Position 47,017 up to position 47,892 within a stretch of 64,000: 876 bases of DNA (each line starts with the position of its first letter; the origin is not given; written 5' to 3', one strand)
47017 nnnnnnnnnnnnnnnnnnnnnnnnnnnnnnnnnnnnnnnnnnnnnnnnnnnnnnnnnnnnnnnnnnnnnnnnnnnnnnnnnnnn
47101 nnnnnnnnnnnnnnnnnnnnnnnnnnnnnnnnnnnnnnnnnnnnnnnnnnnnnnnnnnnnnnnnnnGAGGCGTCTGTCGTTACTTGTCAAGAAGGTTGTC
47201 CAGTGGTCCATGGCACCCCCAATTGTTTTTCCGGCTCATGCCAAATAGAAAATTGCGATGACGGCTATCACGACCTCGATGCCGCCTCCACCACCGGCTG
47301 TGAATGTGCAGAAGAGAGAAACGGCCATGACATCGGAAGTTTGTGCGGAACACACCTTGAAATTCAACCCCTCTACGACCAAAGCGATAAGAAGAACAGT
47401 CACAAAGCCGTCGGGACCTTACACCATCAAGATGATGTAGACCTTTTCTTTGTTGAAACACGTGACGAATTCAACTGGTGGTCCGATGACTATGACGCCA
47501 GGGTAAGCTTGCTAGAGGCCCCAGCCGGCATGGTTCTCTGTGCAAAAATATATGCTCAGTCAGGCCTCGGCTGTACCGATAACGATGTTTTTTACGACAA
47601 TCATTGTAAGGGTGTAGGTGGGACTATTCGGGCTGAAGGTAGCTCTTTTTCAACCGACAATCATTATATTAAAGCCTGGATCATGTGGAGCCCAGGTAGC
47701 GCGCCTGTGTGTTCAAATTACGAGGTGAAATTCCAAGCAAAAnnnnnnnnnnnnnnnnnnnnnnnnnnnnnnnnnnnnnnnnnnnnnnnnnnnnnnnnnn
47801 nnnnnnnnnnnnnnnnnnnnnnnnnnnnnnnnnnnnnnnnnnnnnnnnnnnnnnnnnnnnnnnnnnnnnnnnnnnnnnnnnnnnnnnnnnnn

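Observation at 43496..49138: Translationally coupled pair of giant ASH/choice-of-anchor-D lipoproteins followed by cNMP-binding and CheY-like genes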

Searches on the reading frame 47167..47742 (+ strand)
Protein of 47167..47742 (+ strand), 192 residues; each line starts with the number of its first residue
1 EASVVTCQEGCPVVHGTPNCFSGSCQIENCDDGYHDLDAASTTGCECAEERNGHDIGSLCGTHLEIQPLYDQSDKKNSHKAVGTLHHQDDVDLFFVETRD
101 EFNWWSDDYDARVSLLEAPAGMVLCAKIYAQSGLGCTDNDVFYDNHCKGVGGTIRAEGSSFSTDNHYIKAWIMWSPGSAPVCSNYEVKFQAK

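Call 41: search_protein_representatives(protein=window:47167-47742:+)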
Query: 192 residues. Proteins with E-value up to 0.001 (for the whole library): 161; up to 1e-10: 73; up to 1e-30: 14. The best 150 are listed.
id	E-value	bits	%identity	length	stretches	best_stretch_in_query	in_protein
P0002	2.7e-107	373.5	82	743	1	1-192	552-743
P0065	1.8e-40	155.3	44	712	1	3-191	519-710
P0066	1.1e-39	152.7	41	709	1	2-190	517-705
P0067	5.0e-37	144.0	44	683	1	2-191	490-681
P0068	1.2e-35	139.6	42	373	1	3-190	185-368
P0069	1.6e-35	139.1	40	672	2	3-191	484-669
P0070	5.0e-35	137.5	41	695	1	2-189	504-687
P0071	1.8e-34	135.7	38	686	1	2-192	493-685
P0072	2.3e-34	135.3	41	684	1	4-191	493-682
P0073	5.1e-33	130.9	37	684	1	4-191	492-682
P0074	5.3e-33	130.9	40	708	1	2-191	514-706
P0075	1.2e-32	129.8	40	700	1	2-190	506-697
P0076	4.2e-32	127.9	40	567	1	3-192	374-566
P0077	3.6e-31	124.9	39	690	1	3-192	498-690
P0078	4.1e-30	121.5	37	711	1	2-191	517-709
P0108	3.9e-18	82.4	32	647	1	4-188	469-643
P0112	1.0e-16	77.7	32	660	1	5-187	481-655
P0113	4.0e-16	75.8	31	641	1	5-187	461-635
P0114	8.6e-16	74.7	35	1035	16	6-57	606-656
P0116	5.0e-15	72.2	38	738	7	5-60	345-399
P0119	9.9e-14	68.0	30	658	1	4-187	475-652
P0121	2.2e-13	66.8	33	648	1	3-187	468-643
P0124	6.2e-13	65.3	38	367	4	6-61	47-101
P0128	2.3e-12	63.5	33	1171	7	7-60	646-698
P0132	1.3e-11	61.0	36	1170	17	6-50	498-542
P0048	6.4e-08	49.0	30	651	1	6-187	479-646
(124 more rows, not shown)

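Call 42: search_protein_families(library=pfam, proteins=[P0114, P0132, P0116, P0128, P0124, P0065, P0112, window:47167-47742:+], max_evalue=0.01)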
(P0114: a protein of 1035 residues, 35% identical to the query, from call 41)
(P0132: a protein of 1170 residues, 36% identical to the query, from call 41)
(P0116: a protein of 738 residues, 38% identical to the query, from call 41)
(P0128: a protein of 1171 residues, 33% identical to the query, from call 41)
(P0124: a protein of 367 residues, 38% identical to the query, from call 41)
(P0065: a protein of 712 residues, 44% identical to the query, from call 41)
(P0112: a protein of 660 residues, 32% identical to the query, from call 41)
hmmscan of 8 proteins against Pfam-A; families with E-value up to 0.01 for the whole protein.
P0114 (1035 aa): 0 families

P0132 (1170 aa): 0 families

P0116 (738 aa): 0 families

P0128 (1171 aa): 6 families
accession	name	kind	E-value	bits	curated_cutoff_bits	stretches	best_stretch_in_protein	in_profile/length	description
PF22073.2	Cep192_D4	-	3.7e-19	69.4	35.5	2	394-498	2-111/112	Cep192 domain 4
PF22544.2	HYDIN_VesB_CFA65-like_Ig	-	2.5e-17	63.4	25.5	1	395-496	2-99/100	HYDIN/CFA65/VesB-like, Ig-like domain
PF15780.11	ASH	-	7.6e-13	48.9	27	1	400-489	11-97/98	Abnormal spindle-like microcephaly-assoc'd, ASPM-SPD-2-Hydin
PF07610.17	DUF1573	-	1.7e-07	31.6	26.1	1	396-488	1-89/98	Protein of unknown function (DUF1573)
PF24798.1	Ig-CFAP74_4th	-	3e-06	27.8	28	0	399-489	2-88/95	CFAP74 forth Ig-like domain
PF24507.1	Ig_CFAP65_4th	-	0.0064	17.3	27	0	437-497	19-75/76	CFAP65, fourth Ig-like domain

P0124 (367 aa): 2 families
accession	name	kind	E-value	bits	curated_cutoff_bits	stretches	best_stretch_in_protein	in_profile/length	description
PF04885.19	Stig1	-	0.002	19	24.1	0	136-172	51-84/85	Stigma-specific STIG1-like protein family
PF21671.2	CPL1-like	-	0.0039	17.7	27.4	0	140-180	4-51/60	Protein CPL1-like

P0065 (712 aa): 10 families
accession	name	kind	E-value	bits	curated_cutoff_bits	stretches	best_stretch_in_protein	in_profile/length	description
PF22544.2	HYDIN_VesB_CFA65-like_Ig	-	1.9e-23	83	25.5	2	194-286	4-93/100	HYDIN/CFA65/VesB-like, Ig-like domain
PF22073.2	Cep192_D4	-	1.7e-17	64.1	35.5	2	198-293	9-109/112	Cep192 domain 4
PF15780.11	ASH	-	2.1e-13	50.7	27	1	198-284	12-95/98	Abnormal spindle-like microcephaly-assoc'd, ASPM-SPD-2-Hydin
PF07610.17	DUF1573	-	3e-11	43.7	26.1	1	197-286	5-90/98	Protein of unknown function (DUF1573)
PF24798.1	Ig-CFAP74_4th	-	9e-06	26.2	28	0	196-279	2-81/95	CFAP74 forth Ig-like domain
PF24507.1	Ig_CFAP65_4th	-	2.9e-05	24.8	27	0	214-295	1-76/76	CFAP65, fourth Ig-like domain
PF22064.2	Cep192_D2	-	5.8e-05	23.8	27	0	298-334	1-37/154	Cep192 domain 2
PF12371.14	TMEM131_like_N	-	0.0012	19.5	28.8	0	200-279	8-84/84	Transmembrane protein 131-like N-terminal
PF22067.2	Cep192_D3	-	0.0016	18.9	27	1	196-272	5-76/99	Cep192 domain 3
PF24499.1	Ig_TMEM131L_4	-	0.0046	17.8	27.8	0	252-282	94-124/136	TMEM131L fourth Ig-like domain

P0112 (660 aa): 7 families
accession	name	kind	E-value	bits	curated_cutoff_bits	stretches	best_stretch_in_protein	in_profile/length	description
PF22544.2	HYDIN_VesB_CFA65-like_Ig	-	3.4e-25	88.6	25.5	2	266-369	1-97/100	HYDIN/CFA65/VesB-like, Ig-like domain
PF22073.2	Cep192_D4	-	5.3e-16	59.2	35.5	0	377-468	3-99/112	Cep192 domain 4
PF15780.11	ASH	-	4.4e-13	49.7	27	0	378-466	3-92/98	Abnormal spindle-like microcephaly-assoc'd, ASPM-SPD-2-Hydin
PF07610.17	DUF1573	-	4.7e-10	39.8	26.1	1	269-363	2-89/98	Protein of unknown function (DUF1573)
PF12371.14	TMEM131_like_N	-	4.8e-07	30.3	28.8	0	163-246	3-84/84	Transmembrane protein 131-like N-terminal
PF14874.12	PapD-like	-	1.5e-05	25.5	27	0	375-406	1-32/102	Flagellar-associated PapD-like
PF22064.2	Cep192_D2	-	6e-05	23.8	27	0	384-478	13-106/154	Cep192 domain 2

window:47167-47742:+ (192 aa): 0 families

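Call 43: search_protein_families(library=ncbifam, proteins=[P0114, P0132, P0116, P0128, P0124, P0065, P0112, window:47167-47742:+], max_evalue=0.01)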
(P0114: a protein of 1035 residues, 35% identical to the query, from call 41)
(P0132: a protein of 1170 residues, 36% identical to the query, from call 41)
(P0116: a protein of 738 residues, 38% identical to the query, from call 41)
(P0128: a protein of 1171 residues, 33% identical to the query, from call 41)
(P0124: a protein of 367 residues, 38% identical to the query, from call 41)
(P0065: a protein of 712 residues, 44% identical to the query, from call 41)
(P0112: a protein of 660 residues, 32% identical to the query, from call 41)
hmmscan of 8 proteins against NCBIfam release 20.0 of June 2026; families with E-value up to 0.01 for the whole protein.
P0114 (1035 aa): 1 family
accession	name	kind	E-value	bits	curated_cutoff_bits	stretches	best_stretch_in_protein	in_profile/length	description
NF041328.1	C_rich_MXAN6577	subfamily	4.5e-05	23.4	100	2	548-677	37-145/145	MXAN_6577-like cysteine-rich protein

P0132 (1170 aa): 1 family
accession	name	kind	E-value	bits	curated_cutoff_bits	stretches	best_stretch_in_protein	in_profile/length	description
NF041328.1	C_rich_MXAN6577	subfamily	8.7e-43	145.7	100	12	71-207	31-144/145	MXAN_6577-like cysteine-rich protein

P0116 (738 aa): 1 family
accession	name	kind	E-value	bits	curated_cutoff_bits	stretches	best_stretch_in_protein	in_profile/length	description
NF041328.1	C_rich_MXAN6577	subfamily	6.5e-10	39.1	100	3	10-109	61-144/145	MXAN_6577-like cysteine-rich protein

P0128 (1171 aa): 3 families
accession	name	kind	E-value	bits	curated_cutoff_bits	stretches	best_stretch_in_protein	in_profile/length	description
NF012200.0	choice_anch_D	domain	2.6e-33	114.7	45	3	383-486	3-107/108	choice-of-anchor D domain-containing protein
NF041328.1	C_rich_MXAN6577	subfamily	9.7e-07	28.8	100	2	721-862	14-137/145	MXAN_6577-like cysteine-rich protein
TIGR04201.1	Myxo_Cys_RPT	repeat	0.0075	16.4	25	1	109-124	3-18/22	Cys-rich repeat-containing protein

P0124 (367 aa): 1 family
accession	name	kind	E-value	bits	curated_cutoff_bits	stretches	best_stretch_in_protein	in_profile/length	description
NF041328.1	C_rich_MXAN6577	subfamily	1.1e-14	54.5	100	2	36-171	33-145/145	MXAN_6577-like cysteine-rich protein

P0065 (712 aa): 1 family
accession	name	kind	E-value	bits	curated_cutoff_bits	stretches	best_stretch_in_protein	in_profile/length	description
NF012200.0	choice_anch_D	domain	2.5e-35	121.3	45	3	288-398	2-107/108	choice-of-anchor D domain-containing protein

P0112 (660 aa): 2 families
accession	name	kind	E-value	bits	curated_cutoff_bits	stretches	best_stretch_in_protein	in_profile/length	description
NF012200.0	choice_anch_D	domain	7e-32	110.2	45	3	374-468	13-107/108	choice-of-anchor D domain-containing protein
NF041425.1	OS_HP2_seleno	subfamily_domain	0.0012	19.2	100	0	273-372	4-96/98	OS_HP2 family (seleno)protein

window:47167-47742:+ (192 aa): 0 families
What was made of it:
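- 47185..47346 (+): B Cys-rich knot (aa 597-650): C-x3-C-x8-C-x4-C-x4-C-x14-CEC-x12-C. The same unit occurs in 4-17 tandem copies in other proteins that hit NF041328, the MXAN_6577-like cysteine-rich family (calls 41, 43).
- On MXAN_6577-like cysteine-rich proteins (NF041328): Only proteins with many copies of the unit hit the model, and of those tested only P0132 (145.7 bits) reaches its cut-off (call 43).
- Closest known: MXAN_6577-like cysteine-rich proteins. Same: B's about 50-aa Cys unit (aa 597-650) aligns to 4-17 tandem repeats in proteins that hit this model (calls 41, 43).
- Closest known: MXAN_6577-like cysteine-rich proteins. Different: B-CTD itself gives no NF041328 hit at E<=0.01 (call 43).
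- The unit is a tandem structural repeat in other proteins (calls 41, 43).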

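Call 47: list_cluster_members(proteins=[P0112, P0113, P0108, P0119, P0121, P0048, P0065, P0067, P0132, P0124])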
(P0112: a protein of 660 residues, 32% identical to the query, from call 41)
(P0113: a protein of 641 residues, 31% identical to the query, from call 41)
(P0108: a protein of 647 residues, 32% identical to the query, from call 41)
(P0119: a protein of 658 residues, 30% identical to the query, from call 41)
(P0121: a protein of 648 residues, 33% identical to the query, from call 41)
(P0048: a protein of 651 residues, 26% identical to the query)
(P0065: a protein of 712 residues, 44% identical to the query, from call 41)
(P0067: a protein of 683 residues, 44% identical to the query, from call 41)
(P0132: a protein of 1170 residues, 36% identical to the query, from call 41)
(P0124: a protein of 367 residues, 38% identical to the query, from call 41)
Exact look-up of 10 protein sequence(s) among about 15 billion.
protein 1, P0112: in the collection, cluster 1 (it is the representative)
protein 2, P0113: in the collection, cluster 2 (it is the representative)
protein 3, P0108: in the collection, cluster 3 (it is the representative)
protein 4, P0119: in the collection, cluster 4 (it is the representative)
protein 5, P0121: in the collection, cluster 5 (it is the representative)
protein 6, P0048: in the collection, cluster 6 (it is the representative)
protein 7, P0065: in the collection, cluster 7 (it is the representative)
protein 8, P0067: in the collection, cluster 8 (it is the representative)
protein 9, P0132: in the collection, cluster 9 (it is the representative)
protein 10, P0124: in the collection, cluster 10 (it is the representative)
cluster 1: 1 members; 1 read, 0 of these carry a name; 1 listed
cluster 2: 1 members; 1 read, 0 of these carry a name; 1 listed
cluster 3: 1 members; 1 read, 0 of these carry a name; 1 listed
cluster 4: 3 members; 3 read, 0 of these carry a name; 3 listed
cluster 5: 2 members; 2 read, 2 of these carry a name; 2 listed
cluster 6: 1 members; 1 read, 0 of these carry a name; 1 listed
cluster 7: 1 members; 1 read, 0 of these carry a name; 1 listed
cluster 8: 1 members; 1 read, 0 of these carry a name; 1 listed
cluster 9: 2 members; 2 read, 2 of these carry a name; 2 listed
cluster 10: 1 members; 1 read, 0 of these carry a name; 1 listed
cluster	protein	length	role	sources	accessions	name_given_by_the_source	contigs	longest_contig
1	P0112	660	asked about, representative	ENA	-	-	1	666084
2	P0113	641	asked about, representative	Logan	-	-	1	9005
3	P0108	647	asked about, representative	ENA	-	-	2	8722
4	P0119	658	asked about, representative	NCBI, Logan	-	-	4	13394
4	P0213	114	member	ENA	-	-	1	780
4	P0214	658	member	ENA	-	-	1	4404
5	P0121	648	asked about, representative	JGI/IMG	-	hypothetical protein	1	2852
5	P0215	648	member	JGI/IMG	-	hypothetical protein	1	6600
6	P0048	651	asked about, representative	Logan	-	-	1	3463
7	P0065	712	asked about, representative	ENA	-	-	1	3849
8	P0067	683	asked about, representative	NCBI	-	-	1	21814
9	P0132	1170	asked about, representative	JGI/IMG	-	hypothetical protein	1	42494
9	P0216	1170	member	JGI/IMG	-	hypothetical protein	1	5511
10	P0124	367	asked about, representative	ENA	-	-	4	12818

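Call 49: find_encoding_contigs(protein=P0112, flank=8000, max_places=1)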
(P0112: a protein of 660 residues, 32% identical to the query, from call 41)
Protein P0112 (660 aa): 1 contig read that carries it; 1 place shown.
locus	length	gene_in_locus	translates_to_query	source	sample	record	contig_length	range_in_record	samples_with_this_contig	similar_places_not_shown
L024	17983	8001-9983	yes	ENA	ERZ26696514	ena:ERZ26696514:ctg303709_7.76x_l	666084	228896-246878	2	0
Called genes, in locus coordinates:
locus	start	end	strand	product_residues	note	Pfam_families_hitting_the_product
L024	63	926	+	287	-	PF11932:DUF3450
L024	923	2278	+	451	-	PF01618:MotA_ExbB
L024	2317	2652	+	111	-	PF01618:MotA_ExbB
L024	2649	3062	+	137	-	PF02472:ExbD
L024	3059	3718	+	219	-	PF03544:TonB_C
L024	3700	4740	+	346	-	PF13428:TPR_14 (faint), PF13432:TPR_16 (faint), PF14559:TPR_19 (weak)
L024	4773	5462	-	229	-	PF13441:Gly-zipper_YMGG, PF13488:Gly-zipper_Omp, PF00691:OmpA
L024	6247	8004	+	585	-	PF15780:ASH (faint), PF22544:HYDIN_VesB_CFA65-like_Ig (faint), PF22073:Cep192_D4 (weak)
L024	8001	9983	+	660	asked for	PF14874:PapD-like (faint), PF22073:Cep192_D4 (faint), PF15780:ASH (faint), PF07610:DUF1573 (faint), PF12371:TMEM131_like_N (faint), PF22544:HYDIN_VesB_CFA65-like_Ig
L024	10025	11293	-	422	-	PF00285:Citrate_synt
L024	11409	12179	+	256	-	PF13489:Methyltransf_23, PF01209:Ubie_methyltran, PF05175:MTS (weak), PF13847:Methyltransf_31, PF08241:Methyltransf_11, PF08242:Methyltransf_12, PF13649:Methyltransf_25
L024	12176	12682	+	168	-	PF00190:Cupin_1 (weak), PF07883:Cupin_2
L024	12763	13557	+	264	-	PF00378:ECH_1, PF16113:ECH_2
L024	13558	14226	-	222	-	PF01965:DJ-1_PfpI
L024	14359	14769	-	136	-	PF01042:Ribonuc_L-PSP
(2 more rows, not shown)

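Call 53: predict_structure(alignment_id=A6)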
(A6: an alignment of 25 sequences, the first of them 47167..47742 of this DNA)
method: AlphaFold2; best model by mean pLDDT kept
length: 192 residues; sequences in the alignment: 25
mean_pLDDT: 84.4   pTM: 0.77
mean pLDDT of the five models: 84.4, 84.3, 82.9, 81.9, 80.5
residues with pLDDT >= 90: 80; 70-90: 80; 50-70: 32; < 50: 0
segments of 3 or more residues with pLDDT < 50: none
pLDDT, mean of each block of 10 residues (from residue 1): 87 93 91 87 85 57 77 90 89 88 72 96 92 65 81 86 82 93 93 82
secondary structure, 60 per line:
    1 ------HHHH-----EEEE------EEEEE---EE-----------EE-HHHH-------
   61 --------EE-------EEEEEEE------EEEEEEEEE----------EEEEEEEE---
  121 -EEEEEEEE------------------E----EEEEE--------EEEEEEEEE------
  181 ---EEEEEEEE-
elements in order: H7-10 E16-19 E26-30 H50-53 E78-84 E91-99 E110-117 E122-129 E153-157 E166-174 E184-191
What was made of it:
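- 47359..47742 (+): B C-terminal jelly-roll beta-sandwich (aa 655-782) with conserved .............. AF2 pLDDT 84.4 (call 53).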

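Call 56: fold_search(model_id=the predicted structure, library=pdb)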
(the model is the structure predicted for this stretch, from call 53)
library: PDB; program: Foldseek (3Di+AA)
matches with E <= 10: 997; with E <= 0.001: 0
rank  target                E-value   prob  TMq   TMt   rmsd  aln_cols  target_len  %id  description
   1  4dzg                  2.9e-03  0.98  0.28  0.43   8.3       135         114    8  Crystal structure of Aeromonas hydrophila PliG, a periplasmic lysozyme inhibitor of g-type lysozyme (released 2012-06-13)
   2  3win_E                5.2e-03  0.97  0.32  0.18   6.2       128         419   10  Clostridium botulinum Hemagglutinin (released 2013-11-06)
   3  4dy5_A                7.4e-03  0.97  0.30  0.46   8.7       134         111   13  Crystal structure of Salmonella Typhimurium PliG, a periplasmic lysozyme inhibitor of g-type lysozyme (released 2012-06-13)
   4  7tdm_B                9.8e-03  0.93  0.30  0.41   8.1       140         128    8  CryoEM Structure of sFab COP-2 Complex with human claudin-4 and Clostridium perfringens enterotoxin C-terminal domain (released 2022-02-09)
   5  2bpa_2                9.8e-03  0.85  0.29  0.31   9.1       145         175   13  ATOMIC STRUCTURE OF SINGLE-STRANDED DNA BACTERIOPHAGE PHIX174 AND ITS FUNCTIONAL IMPLICATIONS (released 1991-12-03)
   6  4dy5_C                1.2e-02  0.95  0.30  0.48   8.8       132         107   13  Crystal structure of Salmonella Typhimurium PliG, a periplasmic lysozyme inhibitor of g-type lysozyme (released 2012-06-13)
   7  1sfp                  1.2e-02  0.96  0.29  0.42   6.0       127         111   13  CRYSTAL STRUCTURE OF ACIDIC SEMINAL FLUID PROTEIN (ASFP) AT 1.9 A RESOLUTION: A BOVINE POLYPEPTIDE FROM THE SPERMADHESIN (released 1998-06-24)
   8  5iku                  1.3e-02  0.89  0.29  0.24   9.2       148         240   16  Crystal structure of the Hathewaya histolytica ColG tandem collagen-binding domain s3as3b in the presence of calcium at  (released 2017-03-15)
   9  1nqj_A                1.5e-02  0.97  0.30  0.52   6.3       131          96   10  CRYSTAL STRUCTURE OF CLOSTRIDIUM HISTOLYTICUM COLG COLLAGENASE COLLAGEN-BINDING DOMAIN 3B AT 1.0 ANGSTROM RESOLUTION I (released 2003-04-15)
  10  4dy5_B                1.6e-02  0.97  0.32  0.53   8.7       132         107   14  Crystal structure of Salmonella Typhimurium PliG, a periplasmic lysozyme inhibitor of g-type lysozyme (released 2012-06-13)
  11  4bz4_D                1.6e-02  0.97  0.34  0.33   8.8       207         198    7  CorA is a surface-associated copper-binding protein important in Methylomicrobium album BG8 copper acquisition (released 2014-02-19)
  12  1spp_B                1.6e-02  0.90  0.29  0.42   7.7       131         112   12  THE CRYSTAL STRUCTURES OF TWO MEMBERS OF THE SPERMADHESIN FAMILY REVEAL THE FOLDING OF THE CUB DOMAIN (released 1998-06-24)
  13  4qd2_F                1.6e-02  0.75  0.27  0.24   8.3       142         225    9  Molecular basis for disruption of E-cadherin adhesion by botulinum neurotoxin A complex (released 2014-06-25)
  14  1nqd_A                1.6e-02  0.82  0.28  0.42   8.7       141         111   11  CRYSTAL STRUCTURE OF CLOSTRIDIUM HISTOLYTICUM COLG COLLAGENASE COLLAGEN-BINDING DOMAIN 3B AT 1.65 ANGSTROM RESOLUTION  (released 2003-04-15)
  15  4bz4_B                1.7e-02  0.97  0.36  0.35   7.0       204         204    7  CorA is a surface-associated copper-binding protein important in Methylomicrobium album BG8 copper acquisition (released 2014-02-19)
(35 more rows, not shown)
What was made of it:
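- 47359..47742 (+): Weak, non-significant Foldseek similarity to PliG, the ColG collagen-binding domain, CUB, HA70 and the Tk-SP jelly-roll (E 3e-3 to 5e-2; call 56).
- On PPC / collagen-binding domain: Foldseek against ColG CBD gives E 1.3e-2 to 2e-2, with TM 0.42-0.52 normalised to the target and 0.28-0.30 to the query (call 56).
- Closest known: PPC / bacterial collagen-binding domain beta-sandwiches. Same: ColG CBD, PliG and CUB are among the top Foldseek hits (call 56).
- Its best fold neighbours, although weak, are binding-type beta-sandwiches such as PliG, the ColG collagen-binding domain, CUB and HA70 (calls 53, 56). A weak Foldseek hit to the copper-binding surface protein CorA (E 1.6e-2; call 56).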

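Call 68: search_protein_families(library=pfam, proteins=[window:47167-47742:+], max_evalue=10)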
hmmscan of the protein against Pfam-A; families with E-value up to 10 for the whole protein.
window:47167-47742:+ (192 aa): 1 family
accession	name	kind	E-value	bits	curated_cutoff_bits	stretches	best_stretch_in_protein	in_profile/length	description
PF21671.2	CPL1-like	-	5.9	7.5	27.4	1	19-36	35-52/60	Protein CPL1-like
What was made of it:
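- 47359..47742 (+): No Pfam or NCBIfam model (calls 42, 43, 68).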
